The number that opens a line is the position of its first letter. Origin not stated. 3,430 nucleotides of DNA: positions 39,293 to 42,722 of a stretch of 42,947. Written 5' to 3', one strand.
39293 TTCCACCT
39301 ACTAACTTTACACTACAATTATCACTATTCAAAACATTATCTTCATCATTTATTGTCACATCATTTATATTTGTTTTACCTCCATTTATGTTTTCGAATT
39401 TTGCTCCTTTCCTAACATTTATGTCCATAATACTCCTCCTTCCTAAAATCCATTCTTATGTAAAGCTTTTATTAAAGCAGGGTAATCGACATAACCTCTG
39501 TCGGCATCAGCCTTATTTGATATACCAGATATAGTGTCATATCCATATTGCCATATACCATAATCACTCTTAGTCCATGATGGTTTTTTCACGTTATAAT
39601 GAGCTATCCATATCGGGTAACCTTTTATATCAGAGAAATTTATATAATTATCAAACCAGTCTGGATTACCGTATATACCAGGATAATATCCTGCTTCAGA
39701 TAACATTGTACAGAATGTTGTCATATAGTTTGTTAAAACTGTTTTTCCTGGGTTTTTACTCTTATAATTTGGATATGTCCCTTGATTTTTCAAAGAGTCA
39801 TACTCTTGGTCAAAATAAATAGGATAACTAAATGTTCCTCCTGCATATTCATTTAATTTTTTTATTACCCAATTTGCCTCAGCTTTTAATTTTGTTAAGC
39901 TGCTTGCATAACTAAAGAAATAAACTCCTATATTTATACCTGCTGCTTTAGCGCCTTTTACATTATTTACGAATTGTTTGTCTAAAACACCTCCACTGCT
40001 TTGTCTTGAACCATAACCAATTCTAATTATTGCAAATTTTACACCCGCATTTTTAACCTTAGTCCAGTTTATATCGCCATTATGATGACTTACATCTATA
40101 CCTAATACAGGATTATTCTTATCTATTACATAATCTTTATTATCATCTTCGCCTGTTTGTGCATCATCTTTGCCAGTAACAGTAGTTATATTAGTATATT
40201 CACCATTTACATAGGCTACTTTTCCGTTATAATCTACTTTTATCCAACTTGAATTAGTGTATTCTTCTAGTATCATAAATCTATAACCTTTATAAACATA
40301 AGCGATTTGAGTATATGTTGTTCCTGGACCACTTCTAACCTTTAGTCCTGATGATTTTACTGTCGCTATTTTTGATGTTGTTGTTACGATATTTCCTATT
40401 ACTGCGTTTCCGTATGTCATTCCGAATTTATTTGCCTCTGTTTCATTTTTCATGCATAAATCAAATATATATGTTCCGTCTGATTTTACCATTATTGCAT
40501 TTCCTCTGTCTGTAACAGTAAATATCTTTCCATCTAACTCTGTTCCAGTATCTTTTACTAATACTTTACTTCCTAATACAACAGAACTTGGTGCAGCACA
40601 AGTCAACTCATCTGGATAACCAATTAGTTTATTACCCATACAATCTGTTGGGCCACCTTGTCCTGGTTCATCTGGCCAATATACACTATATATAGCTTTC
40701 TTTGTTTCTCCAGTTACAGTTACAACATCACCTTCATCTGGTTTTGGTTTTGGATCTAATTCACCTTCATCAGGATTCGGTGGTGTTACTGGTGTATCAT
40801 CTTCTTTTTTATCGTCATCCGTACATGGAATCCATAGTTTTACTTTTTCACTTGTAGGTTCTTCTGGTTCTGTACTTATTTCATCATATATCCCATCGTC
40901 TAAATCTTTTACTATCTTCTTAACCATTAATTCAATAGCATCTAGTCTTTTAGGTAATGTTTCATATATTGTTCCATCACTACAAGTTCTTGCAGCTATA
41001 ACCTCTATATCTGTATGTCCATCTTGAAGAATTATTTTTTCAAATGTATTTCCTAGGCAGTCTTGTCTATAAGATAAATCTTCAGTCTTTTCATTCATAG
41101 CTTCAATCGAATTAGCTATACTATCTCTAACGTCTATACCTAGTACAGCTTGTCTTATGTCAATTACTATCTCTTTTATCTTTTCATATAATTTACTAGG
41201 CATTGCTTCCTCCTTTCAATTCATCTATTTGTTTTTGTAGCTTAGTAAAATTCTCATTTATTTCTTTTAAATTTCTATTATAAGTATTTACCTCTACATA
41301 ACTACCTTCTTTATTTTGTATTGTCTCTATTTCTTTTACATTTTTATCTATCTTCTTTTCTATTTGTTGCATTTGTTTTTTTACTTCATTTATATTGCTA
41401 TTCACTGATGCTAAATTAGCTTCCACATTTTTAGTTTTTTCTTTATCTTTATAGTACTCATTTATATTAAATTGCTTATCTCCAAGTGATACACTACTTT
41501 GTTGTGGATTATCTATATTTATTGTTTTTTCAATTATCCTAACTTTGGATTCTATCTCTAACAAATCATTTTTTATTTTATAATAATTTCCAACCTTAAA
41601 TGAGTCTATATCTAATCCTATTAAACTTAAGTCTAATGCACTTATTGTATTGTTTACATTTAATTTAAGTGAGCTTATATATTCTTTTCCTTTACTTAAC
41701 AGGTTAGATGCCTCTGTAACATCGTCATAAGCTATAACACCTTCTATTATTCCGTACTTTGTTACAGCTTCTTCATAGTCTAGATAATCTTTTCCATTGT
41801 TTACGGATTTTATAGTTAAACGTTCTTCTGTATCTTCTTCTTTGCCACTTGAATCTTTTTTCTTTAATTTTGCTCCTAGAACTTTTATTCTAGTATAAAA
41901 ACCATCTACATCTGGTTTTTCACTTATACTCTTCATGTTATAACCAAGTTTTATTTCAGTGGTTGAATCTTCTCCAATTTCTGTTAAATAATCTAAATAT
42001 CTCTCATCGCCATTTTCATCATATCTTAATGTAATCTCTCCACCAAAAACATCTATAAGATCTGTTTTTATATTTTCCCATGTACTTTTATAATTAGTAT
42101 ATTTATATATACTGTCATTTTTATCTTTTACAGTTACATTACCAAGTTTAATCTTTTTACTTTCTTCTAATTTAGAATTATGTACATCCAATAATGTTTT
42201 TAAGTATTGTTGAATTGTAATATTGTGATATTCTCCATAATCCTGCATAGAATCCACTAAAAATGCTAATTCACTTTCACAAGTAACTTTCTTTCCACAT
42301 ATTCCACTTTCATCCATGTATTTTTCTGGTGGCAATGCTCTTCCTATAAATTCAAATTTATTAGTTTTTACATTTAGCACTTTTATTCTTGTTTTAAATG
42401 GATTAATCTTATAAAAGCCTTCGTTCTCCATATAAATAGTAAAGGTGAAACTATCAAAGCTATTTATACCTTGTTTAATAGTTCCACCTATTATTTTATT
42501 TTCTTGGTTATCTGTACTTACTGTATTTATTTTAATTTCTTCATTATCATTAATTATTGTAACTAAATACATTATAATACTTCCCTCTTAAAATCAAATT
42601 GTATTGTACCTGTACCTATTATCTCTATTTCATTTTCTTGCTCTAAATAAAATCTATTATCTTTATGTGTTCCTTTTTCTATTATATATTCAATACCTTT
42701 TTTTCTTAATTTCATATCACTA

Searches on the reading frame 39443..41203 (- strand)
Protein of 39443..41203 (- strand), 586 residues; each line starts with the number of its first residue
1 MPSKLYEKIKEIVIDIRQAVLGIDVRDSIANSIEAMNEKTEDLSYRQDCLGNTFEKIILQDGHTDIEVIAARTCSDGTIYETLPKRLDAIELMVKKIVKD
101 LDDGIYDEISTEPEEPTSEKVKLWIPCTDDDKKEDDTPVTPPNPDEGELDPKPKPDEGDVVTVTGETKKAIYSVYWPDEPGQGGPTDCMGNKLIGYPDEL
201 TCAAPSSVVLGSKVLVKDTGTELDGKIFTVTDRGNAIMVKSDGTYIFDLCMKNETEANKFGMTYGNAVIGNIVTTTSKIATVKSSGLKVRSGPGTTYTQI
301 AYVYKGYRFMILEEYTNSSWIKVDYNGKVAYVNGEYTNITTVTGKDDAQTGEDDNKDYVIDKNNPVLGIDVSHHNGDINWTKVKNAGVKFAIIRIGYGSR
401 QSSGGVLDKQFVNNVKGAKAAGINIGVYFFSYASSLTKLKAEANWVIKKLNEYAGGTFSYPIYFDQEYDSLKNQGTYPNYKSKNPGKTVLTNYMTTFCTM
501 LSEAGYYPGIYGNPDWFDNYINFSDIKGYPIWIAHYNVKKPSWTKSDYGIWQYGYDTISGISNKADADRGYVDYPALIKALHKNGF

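Call 109: search_protein_families(library=phrogs, proteins=[window:39443-41203:-], max_evalue=0.00001)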
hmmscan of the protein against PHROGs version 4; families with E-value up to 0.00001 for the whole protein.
window:39443-41203:- (586 aa): 6 families
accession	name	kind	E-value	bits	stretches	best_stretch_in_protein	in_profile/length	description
phrog_291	-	lysis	4.7e-39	135.5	1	367-573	114-308/509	endolysin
phrog_6745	-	lysis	1.1e-33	117.7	1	368-558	6-176/396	endolysin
phrog_6219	-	lysis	1.5e-28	101.3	1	367-566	3-182/326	endolysin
phrog_12508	-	unknown function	4.1e-12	47.2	1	205-279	52-126/260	-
phrog_3084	-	lysis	3.9e-08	33.7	1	361-542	154-310/468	endolysin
phrog_1794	-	lysis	1.1e-06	29.3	1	273-340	265-330/336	amidase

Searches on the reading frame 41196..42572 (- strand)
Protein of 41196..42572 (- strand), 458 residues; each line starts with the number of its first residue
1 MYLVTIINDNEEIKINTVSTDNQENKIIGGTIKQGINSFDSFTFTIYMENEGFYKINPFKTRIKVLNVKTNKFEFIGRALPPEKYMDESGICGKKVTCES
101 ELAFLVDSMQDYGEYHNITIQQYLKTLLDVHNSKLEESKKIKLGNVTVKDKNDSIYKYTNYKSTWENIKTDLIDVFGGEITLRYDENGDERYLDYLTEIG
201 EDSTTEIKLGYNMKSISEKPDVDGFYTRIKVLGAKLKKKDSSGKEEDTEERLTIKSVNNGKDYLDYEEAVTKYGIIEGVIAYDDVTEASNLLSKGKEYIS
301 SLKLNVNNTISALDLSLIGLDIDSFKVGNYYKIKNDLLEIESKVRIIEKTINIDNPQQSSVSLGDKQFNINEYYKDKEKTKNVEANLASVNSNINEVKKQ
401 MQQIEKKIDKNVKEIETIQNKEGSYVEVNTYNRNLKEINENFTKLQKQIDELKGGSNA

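Call 109: search_protein_families(library=phrogs, proteins=[window:41196-42572:-], max_evalue=0.00001)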
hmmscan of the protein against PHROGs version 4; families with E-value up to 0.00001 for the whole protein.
window:41196-42572:- (458 aa): 6 families
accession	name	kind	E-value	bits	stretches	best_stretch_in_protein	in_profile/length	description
phrog_3558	-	tail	3.2e-135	453.9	1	1-453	10-459/1047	tail protein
phrog_9886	-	unknown function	3.2e-61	208.2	1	21-414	15-393/940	-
phrog_12312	-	head and packaging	3.1e-18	66.5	1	90-425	75-414/784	virion structural protein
phrog_1067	-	head and packaging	2.9e-14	53.5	1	29-438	31-403/991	minor head protein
phrog_3475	-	tail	2.7e-09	36.8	1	158-374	527-724/841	minor tail protein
phrog_326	-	other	5.8e-07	29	1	195-436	495-740/985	tail protein with endopeptidase domain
